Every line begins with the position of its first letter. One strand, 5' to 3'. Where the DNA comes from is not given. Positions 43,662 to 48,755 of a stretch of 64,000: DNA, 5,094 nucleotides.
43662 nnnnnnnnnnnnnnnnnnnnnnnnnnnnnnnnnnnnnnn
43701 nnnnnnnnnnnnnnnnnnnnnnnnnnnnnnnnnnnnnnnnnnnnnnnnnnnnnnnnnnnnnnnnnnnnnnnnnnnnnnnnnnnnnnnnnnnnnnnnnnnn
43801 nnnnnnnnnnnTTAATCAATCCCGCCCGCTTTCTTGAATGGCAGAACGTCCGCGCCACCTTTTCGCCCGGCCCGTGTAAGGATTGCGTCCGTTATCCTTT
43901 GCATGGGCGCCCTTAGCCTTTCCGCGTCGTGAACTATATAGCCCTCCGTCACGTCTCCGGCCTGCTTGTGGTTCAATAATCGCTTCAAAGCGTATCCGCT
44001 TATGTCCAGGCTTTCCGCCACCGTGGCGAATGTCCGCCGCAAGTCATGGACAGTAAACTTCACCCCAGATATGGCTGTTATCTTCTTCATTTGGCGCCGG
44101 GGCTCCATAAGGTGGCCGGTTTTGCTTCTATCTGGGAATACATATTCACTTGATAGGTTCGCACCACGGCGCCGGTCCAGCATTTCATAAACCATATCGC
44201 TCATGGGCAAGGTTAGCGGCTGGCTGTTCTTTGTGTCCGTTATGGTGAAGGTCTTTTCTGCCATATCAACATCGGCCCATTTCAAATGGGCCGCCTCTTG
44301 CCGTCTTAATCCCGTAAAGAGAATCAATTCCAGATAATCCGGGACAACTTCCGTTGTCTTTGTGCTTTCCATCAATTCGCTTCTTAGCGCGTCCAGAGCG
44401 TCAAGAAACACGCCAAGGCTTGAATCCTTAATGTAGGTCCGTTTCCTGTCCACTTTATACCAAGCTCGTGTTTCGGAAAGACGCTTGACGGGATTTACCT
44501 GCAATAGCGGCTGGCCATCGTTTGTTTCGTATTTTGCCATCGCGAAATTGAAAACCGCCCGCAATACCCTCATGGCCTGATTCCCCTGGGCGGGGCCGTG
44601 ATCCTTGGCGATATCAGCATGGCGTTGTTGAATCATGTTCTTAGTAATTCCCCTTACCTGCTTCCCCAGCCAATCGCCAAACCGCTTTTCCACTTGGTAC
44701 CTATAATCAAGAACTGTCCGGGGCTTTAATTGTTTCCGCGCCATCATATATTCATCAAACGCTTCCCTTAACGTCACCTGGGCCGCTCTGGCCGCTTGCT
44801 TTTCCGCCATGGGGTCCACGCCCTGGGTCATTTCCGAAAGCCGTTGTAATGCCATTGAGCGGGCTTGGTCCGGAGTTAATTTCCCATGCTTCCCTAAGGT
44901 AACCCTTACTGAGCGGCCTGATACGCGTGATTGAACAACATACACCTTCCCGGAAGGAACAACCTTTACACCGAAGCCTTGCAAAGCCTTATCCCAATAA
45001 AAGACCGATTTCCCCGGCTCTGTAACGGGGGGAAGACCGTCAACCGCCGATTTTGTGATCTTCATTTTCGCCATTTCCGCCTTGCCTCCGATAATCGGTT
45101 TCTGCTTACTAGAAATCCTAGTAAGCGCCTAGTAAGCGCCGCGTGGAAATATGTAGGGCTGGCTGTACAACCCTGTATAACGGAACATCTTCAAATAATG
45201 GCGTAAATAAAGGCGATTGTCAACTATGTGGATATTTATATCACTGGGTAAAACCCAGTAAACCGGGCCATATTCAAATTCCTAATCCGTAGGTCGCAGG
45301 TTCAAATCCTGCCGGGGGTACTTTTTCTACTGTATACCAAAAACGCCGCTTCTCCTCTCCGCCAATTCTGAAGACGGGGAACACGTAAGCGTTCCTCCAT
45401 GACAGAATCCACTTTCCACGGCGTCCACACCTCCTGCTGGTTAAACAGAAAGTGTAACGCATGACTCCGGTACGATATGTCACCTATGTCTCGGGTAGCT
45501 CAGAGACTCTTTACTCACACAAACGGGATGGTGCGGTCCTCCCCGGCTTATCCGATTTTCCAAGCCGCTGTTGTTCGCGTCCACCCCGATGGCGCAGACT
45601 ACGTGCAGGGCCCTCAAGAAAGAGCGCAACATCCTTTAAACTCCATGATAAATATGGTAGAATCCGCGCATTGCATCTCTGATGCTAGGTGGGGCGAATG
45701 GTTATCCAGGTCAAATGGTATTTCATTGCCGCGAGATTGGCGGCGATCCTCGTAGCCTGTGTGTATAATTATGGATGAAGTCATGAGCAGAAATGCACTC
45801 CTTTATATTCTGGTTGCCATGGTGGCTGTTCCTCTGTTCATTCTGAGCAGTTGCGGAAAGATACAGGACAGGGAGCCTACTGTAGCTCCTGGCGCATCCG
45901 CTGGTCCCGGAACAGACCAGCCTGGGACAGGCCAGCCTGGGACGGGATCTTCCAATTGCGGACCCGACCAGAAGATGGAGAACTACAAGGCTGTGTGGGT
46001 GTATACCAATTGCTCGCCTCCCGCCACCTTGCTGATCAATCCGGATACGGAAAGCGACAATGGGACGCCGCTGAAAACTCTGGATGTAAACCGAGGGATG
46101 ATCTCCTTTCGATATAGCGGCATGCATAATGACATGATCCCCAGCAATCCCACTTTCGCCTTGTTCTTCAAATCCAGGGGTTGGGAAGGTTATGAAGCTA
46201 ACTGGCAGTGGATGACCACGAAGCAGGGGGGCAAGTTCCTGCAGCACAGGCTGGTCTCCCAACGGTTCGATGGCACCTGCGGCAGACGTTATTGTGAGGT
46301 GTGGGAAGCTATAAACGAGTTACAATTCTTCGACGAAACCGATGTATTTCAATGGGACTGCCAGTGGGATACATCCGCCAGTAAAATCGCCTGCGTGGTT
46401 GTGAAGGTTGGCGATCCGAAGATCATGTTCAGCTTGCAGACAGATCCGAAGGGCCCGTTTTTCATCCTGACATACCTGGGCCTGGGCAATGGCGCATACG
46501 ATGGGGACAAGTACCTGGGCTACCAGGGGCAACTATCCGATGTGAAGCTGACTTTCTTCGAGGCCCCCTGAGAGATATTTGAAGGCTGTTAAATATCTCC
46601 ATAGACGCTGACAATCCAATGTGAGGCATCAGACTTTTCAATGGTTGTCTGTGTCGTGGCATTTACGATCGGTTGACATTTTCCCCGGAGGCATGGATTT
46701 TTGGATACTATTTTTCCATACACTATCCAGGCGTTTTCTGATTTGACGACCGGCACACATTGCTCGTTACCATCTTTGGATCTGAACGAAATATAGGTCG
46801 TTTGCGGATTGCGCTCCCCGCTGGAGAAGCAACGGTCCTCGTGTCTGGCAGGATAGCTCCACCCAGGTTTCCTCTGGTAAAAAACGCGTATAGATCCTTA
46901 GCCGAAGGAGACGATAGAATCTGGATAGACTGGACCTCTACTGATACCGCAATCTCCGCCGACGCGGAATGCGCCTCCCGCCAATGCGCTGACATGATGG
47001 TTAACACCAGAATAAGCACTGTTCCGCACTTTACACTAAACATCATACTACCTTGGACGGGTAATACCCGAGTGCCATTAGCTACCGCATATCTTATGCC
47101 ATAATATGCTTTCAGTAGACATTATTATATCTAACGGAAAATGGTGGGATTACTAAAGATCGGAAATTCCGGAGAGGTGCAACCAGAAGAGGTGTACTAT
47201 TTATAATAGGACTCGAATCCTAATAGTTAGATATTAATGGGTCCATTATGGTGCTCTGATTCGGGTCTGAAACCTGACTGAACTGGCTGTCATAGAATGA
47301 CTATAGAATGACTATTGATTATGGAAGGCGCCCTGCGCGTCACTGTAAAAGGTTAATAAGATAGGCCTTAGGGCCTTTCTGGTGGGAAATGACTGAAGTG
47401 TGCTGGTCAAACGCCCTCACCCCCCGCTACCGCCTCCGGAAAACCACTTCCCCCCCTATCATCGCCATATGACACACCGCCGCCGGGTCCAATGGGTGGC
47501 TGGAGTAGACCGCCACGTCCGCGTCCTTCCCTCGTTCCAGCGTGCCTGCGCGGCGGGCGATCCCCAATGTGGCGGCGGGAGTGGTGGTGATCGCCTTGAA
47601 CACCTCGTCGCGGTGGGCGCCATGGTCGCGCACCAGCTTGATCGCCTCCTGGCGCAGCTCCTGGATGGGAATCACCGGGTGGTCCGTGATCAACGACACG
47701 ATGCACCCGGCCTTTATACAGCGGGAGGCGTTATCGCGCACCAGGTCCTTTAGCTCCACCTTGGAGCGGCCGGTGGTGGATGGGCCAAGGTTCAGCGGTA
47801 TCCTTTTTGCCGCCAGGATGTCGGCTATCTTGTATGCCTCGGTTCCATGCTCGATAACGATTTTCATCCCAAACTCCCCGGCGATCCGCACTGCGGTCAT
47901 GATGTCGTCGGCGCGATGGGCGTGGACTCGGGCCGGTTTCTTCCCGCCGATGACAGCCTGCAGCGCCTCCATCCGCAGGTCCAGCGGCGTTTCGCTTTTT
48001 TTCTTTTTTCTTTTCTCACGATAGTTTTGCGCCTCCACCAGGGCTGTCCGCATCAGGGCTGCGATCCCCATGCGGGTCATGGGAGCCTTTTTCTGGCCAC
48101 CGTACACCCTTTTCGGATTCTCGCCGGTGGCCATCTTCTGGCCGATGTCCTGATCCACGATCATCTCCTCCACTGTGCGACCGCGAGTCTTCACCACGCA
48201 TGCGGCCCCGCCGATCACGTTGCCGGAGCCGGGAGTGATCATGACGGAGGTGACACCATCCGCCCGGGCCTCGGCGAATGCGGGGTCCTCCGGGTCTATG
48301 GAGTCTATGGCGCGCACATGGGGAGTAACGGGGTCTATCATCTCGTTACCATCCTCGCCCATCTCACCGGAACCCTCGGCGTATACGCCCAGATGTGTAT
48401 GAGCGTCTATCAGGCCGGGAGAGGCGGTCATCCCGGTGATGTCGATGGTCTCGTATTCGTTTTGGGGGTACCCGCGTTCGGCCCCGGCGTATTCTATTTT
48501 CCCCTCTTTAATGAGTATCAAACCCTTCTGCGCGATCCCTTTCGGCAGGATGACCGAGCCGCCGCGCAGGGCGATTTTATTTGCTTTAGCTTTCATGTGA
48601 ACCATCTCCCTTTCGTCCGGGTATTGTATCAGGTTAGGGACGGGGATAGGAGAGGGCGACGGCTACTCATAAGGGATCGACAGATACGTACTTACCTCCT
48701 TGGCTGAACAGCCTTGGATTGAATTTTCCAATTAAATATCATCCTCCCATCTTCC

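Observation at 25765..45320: A 19.5-kb P4-like integrative island sits in tRNA-Arg(CCT) with exact 44-bp attL/attR and a dense defence cargo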

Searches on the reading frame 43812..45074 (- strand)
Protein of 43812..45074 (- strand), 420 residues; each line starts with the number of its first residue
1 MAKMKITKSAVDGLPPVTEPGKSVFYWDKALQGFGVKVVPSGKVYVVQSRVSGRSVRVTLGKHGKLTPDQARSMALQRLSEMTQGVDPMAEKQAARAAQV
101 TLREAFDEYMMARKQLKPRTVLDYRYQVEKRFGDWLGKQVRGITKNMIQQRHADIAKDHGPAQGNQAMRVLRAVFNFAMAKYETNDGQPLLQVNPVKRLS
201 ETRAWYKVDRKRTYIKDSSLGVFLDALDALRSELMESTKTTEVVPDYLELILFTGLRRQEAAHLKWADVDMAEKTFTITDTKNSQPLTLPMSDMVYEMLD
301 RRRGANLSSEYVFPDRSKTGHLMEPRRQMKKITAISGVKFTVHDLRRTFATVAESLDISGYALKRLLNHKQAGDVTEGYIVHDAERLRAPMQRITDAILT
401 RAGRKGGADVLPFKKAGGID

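Call 10: search_protein_families(library=pfam, proteins=[window:43812-45074:-], max_evalue=0.01)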
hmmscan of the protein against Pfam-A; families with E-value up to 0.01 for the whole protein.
window:43812-45074:- (420 aa): 3 families
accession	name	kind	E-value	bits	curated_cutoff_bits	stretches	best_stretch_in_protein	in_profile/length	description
PF00589.27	Phage_integrase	-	1.2e-17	64.6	27.1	1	247-383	27-169/172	Phage integrase family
PF13356.12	Arm-DNA-bind_3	-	1.3e-11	44.9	27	1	7-95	2-83/83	Arm DNA-binding domain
PF02899.23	Phage_int_SAM_1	-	0.00061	20.5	22.3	1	104-180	2-81/83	Phage integrase, N-terminal SAM-like domain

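Call 17: find_related_loci(query=window:43812-45074:-, collection=genome_contigs, flank=10000)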
Query window:43812-45074:- (420 aa) in genome_contigs; peptide patterns used: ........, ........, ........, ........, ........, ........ (x = any residue, [..] = any of these).
36 stretches matched a pattern; 5 encode a relative of the query (tblastn E <= 1e-3); 5 distinct loci.
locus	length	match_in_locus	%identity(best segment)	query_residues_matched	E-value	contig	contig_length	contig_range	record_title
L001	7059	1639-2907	63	1-419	1e-180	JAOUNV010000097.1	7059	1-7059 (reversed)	MAG: Nitrospinota bacterium isolate 8_1_May_SF_Bin17 8_1_May_SF_Bin17_scaffold_16464_c1, whole genome shotgun sequence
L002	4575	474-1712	60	1-415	2e-177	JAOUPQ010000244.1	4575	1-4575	MAG: Nitrospinota bacterium isolate 8_1_Oct_SF_Bin59 8_1_Oct_SF_Bin59_scaffold_23901_c1, whole genome shotgun sequence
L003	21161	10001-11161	37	5-398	3e-68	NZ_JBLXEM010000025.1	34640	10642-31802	MAG: Thioclava sp. isolate ES23-02 S23maxbin_out.009RE.5K@25, whole genome shotgun sequence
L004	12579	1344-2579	30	2-414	2e-38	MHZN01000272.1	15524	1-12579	MAG: Pseudomonadales bacterium RIFCSPLOWO2_12_59_9 rifcsplowo2_12_sub10_scaffold_762, whole genome shotgun sequence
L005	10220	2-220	79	345-417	5e-34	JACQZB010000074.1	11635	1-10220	MAG: Nitrospinota bacterium isolate NC_groundwater_1556_Pr4_S-0.65um_63_8 SR1-18-Sp65_coassembly_scaffold_191814, whole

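Call 33: search_protein_families(library=phrogs, proteins=[window:43812-45074:-], max_evalue=0.001)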
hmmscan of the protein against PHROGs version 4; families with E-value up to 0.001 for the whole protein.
window:43812-45074:- (420 aa): 4 families
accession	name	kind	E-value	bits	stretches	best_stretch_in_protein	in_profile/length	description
phrog_1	-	integration and excision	1.1e-52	181.1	1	2-401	86-454/611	integrase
phrog_216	-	integration and excision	5.2e-21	76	1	247-396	79-238/301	integrase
phrog_21814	-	unknown function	1.9e-08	35.6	1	330-394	31-97/124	-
phrog_3423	-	unknown function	5.1e-06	27.5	1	32-120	29-122/157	-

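Call 107: find_related_loci(query=window:43812-45074:-, collection=viral_contigs, flank=10000)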
Query window:43812-45074:- (420 aa) in viral_contigs; peptide patterns used: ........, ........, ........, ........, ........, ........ (x = any residue, [..] = any of these).
4 stretches matched a pattern, but none encodes a relative of the query by tblastn (E <= 1e-3).

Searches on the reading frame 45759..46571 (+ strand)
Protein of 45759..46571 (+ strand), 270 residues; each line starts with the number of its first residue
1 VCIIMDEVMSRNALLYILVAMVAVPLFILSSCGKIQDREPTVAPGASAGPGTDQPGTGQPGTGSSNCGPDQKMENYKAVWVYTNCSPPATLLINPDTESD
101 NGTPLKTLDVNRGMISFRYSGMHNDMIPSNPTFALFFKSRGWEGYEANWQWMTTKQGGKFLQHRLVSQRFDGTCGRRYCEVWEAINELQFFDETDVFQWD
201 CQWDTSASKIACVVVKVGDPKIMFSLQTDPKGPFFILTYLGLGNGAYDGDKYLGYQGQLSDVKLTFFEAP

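Call 16: search_protein_families(library=ncbifam, proteins=[window:45759-46571:+], max_evalue=0.00001)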
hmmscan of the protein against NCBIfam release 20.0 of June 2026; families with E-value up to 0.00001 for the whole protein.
window:45759-46571:+ (270 aa): 0 families

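Call 49: find_encoding_contigs(protein=window:45771-46571:+, flank=10000, max_places=10)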
Protein window:45771-46571:+ (266 aa): 1 contig read that carries it; 1 place shown.
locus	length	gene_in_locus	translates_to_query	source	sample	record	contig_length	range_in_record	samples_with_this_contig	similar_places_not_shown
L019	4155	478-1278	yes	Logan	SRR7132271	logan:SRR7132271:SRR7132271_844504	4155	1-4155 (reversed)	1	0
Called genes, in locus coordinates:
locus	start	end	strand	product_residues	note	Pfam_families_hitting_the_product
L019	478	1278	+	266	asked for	-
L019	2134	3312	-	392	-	PF01979:Amidohydro_1, PF07969:Amidohydro_3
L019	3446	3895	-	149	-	PF03852:Vsr, PF18741:MTES_1575 (weak)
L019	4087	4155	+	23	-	?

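Call 96: search_protein_families(library=pfam, proteins=[window:45771-46571:+], max_evalue=0.1)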
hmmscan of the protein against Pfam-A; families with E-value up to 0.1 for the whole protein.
window:45771-46571:+ (266 aa): 0 families

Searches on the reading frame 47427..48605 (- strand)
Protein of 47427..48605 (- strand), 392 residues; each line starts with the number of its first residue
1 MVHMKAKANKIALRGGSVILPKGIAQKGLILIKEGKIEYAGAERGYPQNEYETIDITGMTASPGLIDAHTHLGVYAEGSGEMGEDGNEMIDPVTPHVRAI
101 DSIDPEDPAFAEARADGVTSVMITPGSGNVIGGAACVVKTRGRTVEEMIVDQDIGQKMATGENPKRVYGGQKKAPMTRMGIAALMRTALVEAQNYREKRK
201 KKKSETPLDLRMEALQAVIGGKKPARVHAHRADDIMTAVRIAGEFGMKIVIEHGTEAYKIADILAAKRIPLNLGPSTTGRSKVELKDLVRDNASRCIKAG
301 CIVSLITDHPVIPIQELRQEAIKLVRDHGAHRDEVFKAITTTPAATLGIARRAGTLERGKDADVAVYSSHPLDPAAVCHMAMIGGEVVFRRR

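Call 16: search_protein_families(library=ncbifam, proteins=[window:47427-48605:-], max_evalue=0.00001)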
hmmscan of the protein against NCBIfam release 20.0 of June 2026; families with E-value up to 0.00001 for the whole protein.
window:47427-48605:- (392 aa): 26 families (the best 25 are shown)
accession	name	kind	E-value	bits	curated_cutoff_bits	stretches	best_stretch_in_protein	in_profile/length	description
TIGR01224.1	hutI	equivalog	1.1e-15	57.4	298.15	1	27-76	3-52/377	imidazolonepropionase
NF011990.0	PRK15446.2-6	subfamily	7.4e-14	51.2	233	1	292-391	291-385/390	alpha-D-ribose 1-methylphosphonate 5-triphosphate diphosphatase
NF051886.1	XaaProDiPepCaul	equivalog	1e-13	51.1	500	1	285-376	292-382/398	Xaa-Pro dipeptidase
NF006689.0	PRK09237.1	equivalog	1.1e-12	47.3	371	1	11-77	5-69/383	amidohydrolase/deacetylase family metallohydrolase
TIGR03178.1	allantoinase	equivalog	9.6e-11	41.1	357.85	1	11-72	2-60/441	allantoinase AllB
NF011987.0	PRK15446.2-3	subfamily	5.4e-10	38.6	253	0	295-390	295-385/395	alpha-D-ribose 1-methylphosphonate 5-triphosphate diphosphatase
TIGR00221.1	nagA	equivalog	2.1e-09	36.8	225.65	0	320-369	318-368/380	N-acetylglucosamine-6-phosphate deacetylase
TIGR03121.1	one_C_dehyd_A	equivalog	5.8e-09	34.7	392.75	0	11-73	2-63/556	formylmethanofuran dehydrogenase subunit A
NF006558.0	PRK09059.1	equivalog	8.8e-09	34.4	645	0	22-137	17-111/430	dihydroorotase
NF009060.0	PRK12394.1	equivalog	8.9e-09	34.6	442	0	332-367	303-338/381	metallo-dependent hydrolase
NF006056.0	PRK08204.1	subfamily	1.3e-08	34.1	391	0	9-72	3-67/449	hypothetical protein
TIGR02033.1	D-hydantoinase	equivalog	5.2e-08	32.2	393.25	1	12-76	2-64/454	dihydropyrimidinase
NF058538.1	ergo_util_ErtD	equivalog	1e-07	31.2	600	0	16-72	7-61/446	hydantoin-5-propionate amidohydrolase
TIGR02318.1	phosphono_phnM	equivalog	1.3e-07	30.9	390.55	0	320-369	309-358/376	phosphonate metabolism protein PhnM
NF011989.0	PRK15446.2-5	equivalog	5.4e-07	28.7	565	0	10-70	3-61/385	alpha-D-ribose 1-methylphosphonate 5-triphosphate diphosphatase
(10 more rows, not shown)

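Call 21: find_encoding_contigs(protein=window:47427-48605:-, flank=10000, max_places=10)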
Protein window:47427-48605:- (392 aa): 1 contig read that carries it; 1 place shown.
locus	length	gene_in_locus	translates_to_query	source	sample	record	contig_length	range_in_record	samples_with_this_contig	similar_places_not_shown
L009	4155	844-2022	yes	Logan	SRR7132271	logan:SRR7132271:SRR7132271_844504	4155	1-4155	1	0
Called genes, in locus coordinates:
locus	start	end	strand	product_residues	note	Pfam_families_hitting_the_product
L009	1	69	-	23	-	?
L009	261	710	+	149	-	PF03852:Vsr, PF18741:MTES_1575 (weak)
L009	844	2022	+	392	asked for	PF01979:Amidohydro_1, PF07969:Amidohydro_3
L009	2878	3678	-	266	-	-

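Call 43: find_homologous_proteins(query=window:47427-48605:-, max_evalue=1e-50)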
Query window:47427-48605:- (392 aa): 7826 proteins with E <= 1e-50 among 8000 candidates; the best 120 are listed.
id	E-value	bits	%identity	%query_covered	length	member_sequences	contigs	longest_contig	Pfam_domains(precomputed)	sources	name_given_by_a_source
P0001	2.9e-251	851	100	99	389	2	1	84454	PF07969.18,PF01979.27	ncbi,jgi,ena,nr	ncbi:MAG: amidohydrolase [Nitrospinota bacterium]|nr:amidohydrolase [Nitrospinota bacterium]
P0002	2.4e-230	782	92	99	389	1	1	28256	PF07969.18,PF01979.27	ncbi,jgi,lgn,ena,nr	ncbi:MAG: amidohydrolase [Nitrospinota bacterium]|nr:amidohydrolase [Nitrospinota bacterium]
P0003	2.0e-220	750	88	99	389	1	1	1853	PF07969.18,PF01979.27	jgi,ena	-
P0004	3.1e-216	736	86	99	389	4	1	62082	PF07969.18,PF01979.27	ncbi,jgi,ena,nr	ncbi:MAG: amidohydrolase [Nitrospinota bacterium]|nr:amidohydrolase [Nitrospinota bacterium]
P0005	1.6e-197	674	78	99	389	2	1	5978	PF07969.18,PF01979.27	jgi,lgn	jgi:imidazolonepropionase-like amidohydrolase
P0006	1.5e-196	671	77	99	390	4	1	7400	PF07969.18,PF01979.27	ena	-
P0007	1.2e-187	642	74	98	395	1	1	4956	PF07969.18,PF01979.27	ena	-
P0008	7.8e-187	639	74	99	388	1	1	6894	PF07969.18,PF01979.27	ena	-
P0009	1.0e-181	622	74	97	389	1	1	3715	PF07969.18,PF01979.27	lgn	-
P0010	1.5e-179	615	72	96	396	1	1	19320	PF07969.18,PF01979.27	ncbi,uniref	ncbi:hypothetical protein MNBD_NITROSPINAE04-470 [hydrothermal vent metagenome]|uniref:Amidohydrolas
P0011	7.2e-179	613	73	97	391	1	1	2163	PF07969.18,PF01979.27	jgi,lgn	jgi:imidazolonepropionase-like amidohydrolase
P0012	1.2e-177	609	71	97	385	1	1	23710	PF07969.18,PF01979.27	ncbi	-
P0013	2.3e-177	608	72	97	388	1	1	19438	PF07969.18,PF01979.27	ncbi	-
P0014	3.1e-177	607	71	97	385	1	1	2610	PF07969.18,PF01979.27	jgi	-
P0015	5.7e-177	607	71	97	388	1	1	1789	PF07969.18,PF01979.27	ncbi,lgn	-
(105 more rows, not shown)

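Call 44: find_encoding_contigs(protein=P0002, flank=10000, max_places=3)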
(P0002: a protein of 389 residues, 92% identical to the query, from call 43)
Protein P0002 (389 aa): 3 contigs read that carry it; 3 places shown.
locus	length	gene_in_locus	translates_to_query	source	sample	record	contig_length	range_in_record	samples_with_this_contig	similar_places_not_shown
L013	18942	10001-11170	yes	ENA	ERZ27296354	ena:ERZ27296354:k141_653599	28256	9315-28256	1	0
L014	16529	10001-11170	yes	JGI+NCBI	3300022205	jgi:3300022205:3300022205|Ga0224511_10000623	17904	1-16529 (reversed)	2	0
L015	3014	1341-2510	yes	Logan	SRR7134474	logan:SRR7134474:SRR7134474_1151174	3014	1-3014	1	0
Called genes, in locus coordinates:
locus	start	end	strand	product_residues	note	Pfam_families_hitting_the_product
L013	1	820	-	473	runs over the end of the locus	PF03130:HEAT_PBS (faint), PF02985:HEAT (faint), PF00514:Arm (faint), PF13646:HEAT_2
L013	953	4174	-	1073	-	PF08447:PAS_3, PF08447:PAS_3, PF13426:PAS_9, PF00989:PAS, PF08447:PAS_3, PF13426:PAS_9, PF13426:PAS_9, PF00512:HisKA, +6 more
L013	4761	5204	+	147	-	-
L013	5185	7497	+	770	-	PF01590:GAF, PF13185:GAF_2, PF13492:GAF_3, PF01590:GAF, PF13185:GAF_2, PF13492:GAF_3, PF00989:PAS, PF13426:PAS_9, +2 more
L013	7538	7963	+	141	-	PF02036:SCP2 (weak)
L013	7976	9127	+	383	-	PF00465:Fe-ADH, PF13685:Fe-ADH_2 (weak), PF25137:ADH_Fe_C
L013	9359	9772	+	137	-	-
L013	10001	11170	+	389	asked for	PF07969:Amidohydro_3, PF01979:Amidohydro_1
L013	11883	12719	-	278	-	-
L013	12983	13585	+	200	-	PF01551:Peptidase_M23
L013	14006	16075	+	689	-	PF00989:PAS, PF13426:PAS_9, PF08447:PAS_3 (weak), PF00989:PAS, PF08447:PAS_3, PF13426:PAS_9, PF00990:GGDEF, PF00563:EAL, +2 more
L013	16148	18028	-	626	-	PF02518:HATPase_c (weak), PF13589:HATPase_c_3, PF01119:DNA_mis_repair, PF08676:MutL_C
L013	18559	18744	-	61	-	-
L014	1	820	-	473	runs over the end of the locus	PF03130:HEAT_PBS (faint), PF02985:HEAT (faint), PF00514:Arm (faint), PF13646:HEAT_2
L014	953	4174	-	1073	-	PF08447:PAS_3, PF08447:PAS_3, PF13426:PAS_9, PF00989:PAS, PF08447:PAS_3, PF13426:PAS_9, PF13426:PAS_9, PF00512:HisKA, +6 more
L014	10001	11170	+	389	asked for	PF07969:Amidohydro_3, PF01979:Amidohydro_1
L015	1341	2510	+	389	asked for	PF07969:Amidohydro_3, PF01979:Amidohydro_1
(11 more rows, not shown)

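Call 45: find_encoding_contigs(protein=P0004, flank=10000, max_places=3)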
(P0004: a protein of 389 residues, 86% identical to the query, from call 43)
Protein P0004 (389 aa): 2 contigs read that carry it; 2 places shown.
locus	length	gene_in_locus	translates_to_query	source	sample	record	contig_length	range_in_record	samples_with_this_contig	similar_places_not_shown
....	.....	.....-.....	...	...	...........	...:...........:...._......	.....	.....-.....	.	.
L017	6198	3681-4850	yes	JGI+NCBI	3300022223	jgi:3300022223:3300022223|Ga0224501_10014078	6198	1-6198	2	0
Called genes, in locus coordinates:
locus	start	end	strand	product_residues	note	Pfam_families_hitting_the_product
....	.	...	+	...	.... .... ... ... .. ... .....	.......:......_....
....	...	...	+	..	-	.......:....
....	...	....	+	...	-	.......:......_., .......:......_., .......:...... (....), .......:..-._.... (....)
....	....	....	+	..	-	-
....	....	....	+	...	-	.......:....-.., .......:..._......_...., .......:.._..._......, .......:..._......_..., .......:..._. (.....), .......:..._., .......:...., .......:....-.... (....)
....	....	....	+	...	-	-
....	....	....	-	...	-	-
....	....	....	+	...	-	-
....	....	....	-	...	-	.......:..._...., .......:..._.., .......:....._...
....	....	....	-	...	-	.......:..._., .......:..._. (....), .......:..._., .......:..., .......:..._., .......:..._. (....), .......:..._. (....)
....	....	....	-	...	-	-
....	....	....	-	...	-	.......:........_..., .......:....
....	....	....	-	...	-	-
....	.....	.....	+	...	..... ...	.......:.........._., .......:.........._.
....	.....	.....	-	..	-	-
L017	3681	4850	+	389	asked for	PF01979:Amidohydro_1, PF07969:Amidohydro_3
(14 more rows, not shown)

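Call 119: find_encoding_contigs(protein=P0001, flank=10000, max_places=6)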
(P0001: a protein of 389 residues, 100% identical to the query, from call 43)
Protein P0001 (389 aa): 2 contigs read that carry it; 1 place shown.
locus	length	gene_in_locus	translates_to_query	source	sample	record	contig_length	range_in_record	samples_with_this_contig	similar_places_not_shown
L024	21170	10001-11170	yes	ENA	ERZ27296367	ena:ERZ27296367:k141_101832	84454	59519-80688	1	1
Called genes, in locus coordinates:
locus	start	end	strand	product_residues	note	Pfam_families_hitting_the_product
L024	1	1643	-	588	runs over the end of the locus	PF07973:tRNA_SAD, PF00587:tRNA-synt_2b, PF03129:HGTP_anticodon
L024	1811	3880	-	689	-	PF00989:PAS (weak), PF13426:PAS_9, PF00989:PAS, PF08447:PAS_3, PF08448:PAS_4, PF13426:PAS_9, PF00990:GGDEF, PF00563:EAL, +3 more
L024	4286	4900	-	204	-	PF01551:Peptidase_M23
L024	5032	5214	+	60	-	PF19451:DUF5989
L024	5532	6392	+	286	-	PF08668:HDOD, PF01966:HD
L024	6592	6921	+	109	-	PF07238:PilZ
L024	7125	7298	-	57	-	-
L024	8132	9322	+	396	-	PF00083:Sugar_tr, PF07690:MFS_1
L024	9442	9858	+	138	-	PF03852:Vsr, PF18741:MTES_1575 (weak)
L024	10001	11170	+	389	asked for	PF01979:Amidohydro_1, PF07969:Amidohydro_3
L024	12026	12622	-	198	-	-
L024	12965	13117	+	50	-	-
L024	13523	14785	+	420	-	PF13356:Arm-DNA-bind_3, PF00589:Phage_integrase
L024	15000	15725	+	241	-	-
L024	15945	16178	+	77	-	PF12728:HTH_17 (weak)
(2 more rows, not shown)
